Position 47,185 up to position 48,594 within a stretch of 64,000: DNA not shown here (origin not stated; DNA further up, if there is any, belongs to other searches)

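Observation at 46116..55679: Five Gfo/Idh/MocA oxidoreductases plus a xylose-isomerase-like TIM barrel: candidate redox-assisted (3-keto intermediate) glycoside cleavage module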

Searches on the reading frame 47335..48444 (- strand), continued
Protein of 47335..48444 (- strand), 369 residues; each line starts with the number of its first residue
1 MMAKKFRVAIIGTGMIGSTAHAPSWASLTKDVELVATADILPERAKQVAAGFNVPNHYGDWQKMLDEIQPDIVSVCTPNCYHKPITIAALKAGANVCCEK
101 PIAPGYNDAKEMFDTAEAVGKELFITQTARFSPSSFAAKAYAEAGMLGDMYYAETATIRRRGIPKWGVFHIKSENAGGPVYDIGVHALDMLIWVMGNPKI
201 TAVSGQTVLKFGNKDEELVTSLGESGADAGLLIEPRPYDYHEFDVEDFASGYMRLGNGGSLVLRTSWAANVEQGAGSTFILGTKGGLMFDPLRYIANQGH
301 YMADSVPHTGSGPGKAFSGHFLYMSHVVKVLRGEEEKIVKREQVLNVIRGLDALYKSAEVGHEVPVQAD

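Call 42: find_encoding_contigs(protein=P0002, flank=10000, max_places=1)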
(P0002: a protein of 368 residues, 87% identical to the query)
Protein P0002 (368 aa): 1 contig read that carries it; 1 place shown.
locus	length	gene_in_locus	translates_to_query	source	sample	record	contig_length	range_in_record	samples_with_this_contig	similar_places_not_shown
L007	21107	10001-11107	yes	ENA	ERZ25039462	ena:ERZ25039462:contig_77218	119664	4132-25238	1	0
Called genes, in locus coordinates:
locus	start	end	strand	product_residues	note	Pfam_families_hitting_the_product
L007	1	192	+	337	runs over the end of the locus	PF00005:ABC_tran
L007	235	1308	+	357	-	PF00005:ABC_tran, PF08352:oligo_HPY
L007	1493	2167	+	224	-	PF01408:GFO_IDH_MocA, PF03807:F420_oxidored (weak)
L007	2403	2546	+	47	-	-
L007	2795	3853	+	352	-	PF01408:GFO_IDH_MocA, PF22725:GFO_IDH_MocA_C3, PF02894:GFO_IDH_MocA_C (weak)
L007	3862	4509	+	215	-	PF20957:GxGYxYP_N_2nd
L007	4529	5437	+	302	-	PF14323:GxGYxYP_C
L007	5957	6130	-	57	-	-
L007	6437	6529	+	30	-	-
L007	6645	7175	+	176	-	PF01408:GFO_IDH_MocA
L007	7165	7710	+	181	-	PF22725:GFO_IDH_MocA_C3 (faint)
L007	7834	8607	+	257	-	PF01261:AP_endonuc_2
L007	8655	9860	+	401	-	PF12708:Pect-lyase_RHGA_epim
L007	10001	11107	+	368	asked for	PF01408:GFO_IDH_MocA, PF02894:GFO_IDH_MocA_C, PF22725:GFO_IDH_MocA_C3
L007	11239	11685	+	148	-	PF01408:GFO_IDH_MocA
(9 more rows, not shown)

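Call 43: find_encoding_contigs(protein=P0013, flank=10000, max_places=1)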
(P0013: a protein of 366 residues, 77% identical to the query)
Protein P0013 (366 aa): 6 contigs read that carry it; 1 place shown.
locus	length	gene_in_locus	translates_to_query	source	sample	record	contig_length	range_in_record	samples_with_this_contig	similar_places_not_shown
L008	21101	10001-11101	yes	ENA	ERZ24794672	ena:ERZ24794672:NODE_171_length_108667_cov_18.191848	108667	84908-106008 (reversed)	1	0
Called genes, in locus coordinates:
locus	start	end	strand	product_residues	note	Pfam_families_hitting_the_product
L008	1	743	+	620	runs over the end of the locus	PF00496:SBP_bac_5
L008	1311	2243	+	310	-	PF00528:BPD_transp_1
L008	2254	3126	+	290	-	PF00528:BPD_transp_1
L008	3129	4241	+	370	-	PF00005:ABC_tran, PF13304:AAA_21 (faint), PF08352:oligo_HPY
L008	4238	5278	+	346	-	PF00005:ABC_tran, PF08352:oligo_HPY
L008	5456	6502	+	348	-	PF01408:GFO_IDH_MocA, PF02894:GFO_IDH_MocA_C, PF22725:GFO_IDH_MocA_C3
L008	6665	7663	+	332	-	PF01408:GFO_IDH_MocA, PF02894:GFO_IDH_MocA_C, PF22725:GFO_IDH_MocA_C3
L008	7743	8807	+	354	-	PF01408:GFO_IDH_MocA, PF22725:GFO_IDH_MocA_C3, PF02894:GFO_IDH_MocA_C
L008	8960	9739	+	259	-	PF01261:AP_endonuc_2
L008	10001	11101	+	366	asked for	PF01408:GFO_IDH_MocA, PF02894:GFO_IDH_MocA_C, PF22725:GFO_IDH_MocA_C3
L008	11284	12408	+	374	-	PF01408:GFO_IDH_MocA, PF02894:GFO_IDH_MocA_C (weak), PF22725:GFO_IDH_MocA_C3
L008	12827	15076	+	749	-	-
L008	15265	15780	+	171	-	-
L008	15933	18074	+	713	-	PF02901:PFL-like, PF01228:Gly_radical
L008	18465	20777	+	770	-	PF01074:Glyco_hydro_38N, PF09261:Alpha-mann_mid, PF07748:Glyco_hydro_38C, PF17677:Glyco_hydro38C2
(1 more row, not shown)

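Call 44: find_encoding_contigs(protein=P0017, flank=10000, max_places=1)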
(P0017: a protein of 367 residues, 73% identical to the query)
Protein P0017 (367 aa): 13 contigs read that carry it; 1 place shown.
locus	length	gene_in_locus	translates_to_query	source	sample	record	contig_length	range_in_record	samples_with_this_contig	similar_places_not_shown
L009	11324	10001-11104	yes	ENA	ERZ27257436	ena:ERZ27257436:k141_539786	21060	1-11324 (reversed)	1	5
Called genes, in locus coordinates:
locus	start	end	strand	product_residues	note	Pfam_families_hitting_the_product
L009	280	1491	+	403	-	PF00392:GntR, PF00532:Peripla_BP_1, PF13407:Peripla_BP_4 (weak), PF13377:Peripla_BP_3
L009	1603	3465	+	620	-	PF00496:SBP_bac_5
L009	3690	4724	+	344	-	PF00528:BPD_transp_1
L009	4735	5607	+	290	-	PF00528:BPD_transp_1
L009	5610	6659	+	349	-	PF00005:ABC_tran, PF13304:AAA_21 (faint), PF08352:oligo_HPY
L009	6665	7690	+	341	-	PF00005:ABC_tran, PF08352:oligo_HPY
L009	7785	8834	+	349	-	PF01408:GFO_IDH_MocA, PF02894:GFO_IDH_MocA_C (weak), PF22725:GFO_IDH_MocA_C3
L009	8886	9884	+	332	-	PF01408:GFO_IDH_MocA, PF02894:GFO_IDH_MocA_C, PF22725:GFO_IDH_MocA_C3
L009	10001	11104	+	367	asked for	PF01408:GFO_IDH_MocA, PF02894:GFO_IDH_MocA_C, PF22725:GFO_IDH_MocA_C3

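Call 57: search_protein_families(library=ncbifam, proteins=[L001:12441-13175:+, L002:7853-8632:+, L002:12466-13236:+, L002:13335-14264:+, L002:8774-9913:+, L002:5001-6056:+], max_evalue=0.001)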
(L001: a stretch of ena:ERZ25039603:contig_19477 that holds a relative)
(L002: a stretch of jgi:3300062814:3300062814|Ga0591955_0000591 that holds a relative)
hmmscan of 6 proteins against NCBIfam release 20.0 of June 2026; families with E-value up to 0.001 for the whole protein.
L001:12441-13175:+ (244 aa): 6 families
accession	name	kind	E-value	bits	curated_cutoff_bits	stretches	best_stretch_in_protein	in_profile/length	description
TIGR04379.1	myo_inos_iolE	equivalog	8.6e-09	35.3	290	1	108-182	137-212/290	myo-inosose-2 dehydratase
NF041099.2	keto_glucon_epim_IolO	equivalog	3.2e-06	26.7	300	1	128-216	162-247/269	5-keto-L-gluconate epimerase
NF041277.1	coba_remo_CbiR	equivalog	3e-05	23.7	105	1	121-214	142-233/249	cobamide remodeling phosphodiesterase CbiR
NF009688.0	PRK13209.1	subfamily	0.00025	20.1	317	1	112-214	146-253/286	L-ribulose-5-phosphate 3-epimerase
NF007360.0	PRK09856.1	equivalog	0.00036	20.2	305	0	127-214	155-247/276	fructoselysine 3-epimerase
NF009689.0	PRK13210.1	subfamily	0.00048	19.4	200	1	143-215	174-256/286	L-ribulose-5-phosphate 3-epimerase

L002:7853-8632:+ (259 aa): 0 families

L002:12466-13236:+ (256 aa): 0 families

L002:13335-14264:+ (309 aa): 4 families
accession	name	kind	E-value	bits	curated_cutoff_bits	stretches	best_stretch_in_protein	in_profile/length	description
NF009689.0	PRK13210.1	subfamily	1.4e-06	27.7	200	0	151-279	133-262/286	L-ribulose-5-phosphate 3-epimerase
NF009688.0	PRK13209.1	subfamily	9e-06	24.9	317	1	21-218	22-205/286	L-ribulose-5-phosphate 3-epimerase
NF051856.1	PsicseEpim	equivalog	0.00013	21.9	300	1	1-237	1-218/287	D-psicose 3-epimerase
NF007360.0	PRK09856.1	equivalog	0.00074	19.1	305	0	22-68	15-61/276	fructoselysine 3-epimerase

L002:8774-9913:+ (379 aa): 9 families
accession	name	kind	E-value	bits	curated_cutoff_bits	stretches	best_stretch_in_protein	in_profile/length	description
NF040723.1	UDP-GlcNAcDh_Arch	equivalog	2.1e-31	109.6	450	1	5-199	1-179/302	UDP-N-acetylglucosamine 3-dehydrogenase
TIGR04380.1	myo_inos_iolG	equivalog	1.5e-26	93.1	355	1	5-207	2-196/330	inositol 2-dehydrogenase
NF052479.1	LevoglcsnDh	equivalog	3.8e-25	88.4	650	1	4-211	3-216/386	levoglucosan dehydrogenase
NF052679.1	InsChiInosDhIolG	equivalog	2.6e-23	82.6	540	1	5-156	3-157/343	bifunctional inositol 2-dehydrogenase/D-chiro-inositol 1-dehydrogenase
NF008607.0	PRK11579.1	subfamily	7e-21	74.6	330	1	1-206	1-198/346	oxidoreductase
NF041392.1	XylDh_Gfo6_Halo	equivalog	1.3e-16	60.3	350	1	3-216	15-230/350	D-xylose 1-dehydrogenase Gfo6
NF058561.1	BT_2158_fam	equivalog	4.1e-13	48.7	750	1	2-150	33-180/487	glycoside 3-dehydrogenase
NF007574.0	PRK10206.1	equivalog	7.1e-11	41.7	352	1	33-204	30-194/345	oxidoreductase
NF058563.1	BT_2159_fam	equivalog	3.6e-08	32.8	650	1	5-155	1-151/350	disaccharide 3-dehydrogenase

L002:5001-6056:+ (351 aa): 9 families
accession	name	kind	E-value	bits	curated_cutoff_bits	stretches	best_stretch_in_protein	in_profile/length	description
NF008607.0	PRK11579.1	subfamily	5.4e-35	121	330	1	5-339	3-331/346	oxidoreductase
TIGR04380.1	myo_inos_iolG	equivalog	1.3e-29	103.1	355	1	7-257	2-255/330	inositol 2-dehydrogenase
NF040723.1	UDP-GlcNAcDh_Arch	equivalog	1.1e-24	87.5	450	1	7-225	1-208/302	UDP-N-acetylglucosamine 3-dehydrogenase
NF007574.0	PRK10206.1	equivalog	1.3e-23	83.6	352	1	8-254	4-247/345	oxidoreductase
NF052679.1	InsChiInosDhIolG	equivalog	5.9e-16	58.4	540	1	7-155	3-153/343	bifunctional inositol 2-dehydrogenase/D-chiro-inositol 1-dehydrogenase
NF052479.1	LevoglcsnDh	equivalog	4.9e-14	51.8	650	1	38-155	41-159/386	levoglucosan dehydrogenase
NF041392.1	XylDh_Gfo6_Halo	equivalog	4.8e-13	48.6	350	1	4-154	14-167/350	D-xylose 1-dehydrogenase Gfo6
NF058563.1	BT_2159_fam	equivalog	5.7e-13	48.6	650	1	7-153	1-146/350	disaccharide 3-dehydrogenase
NF058561.1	BT_2158_fam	equivalog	4e-06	25.7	750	1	10-155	37-182/487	glycoside 3-dehydrogenase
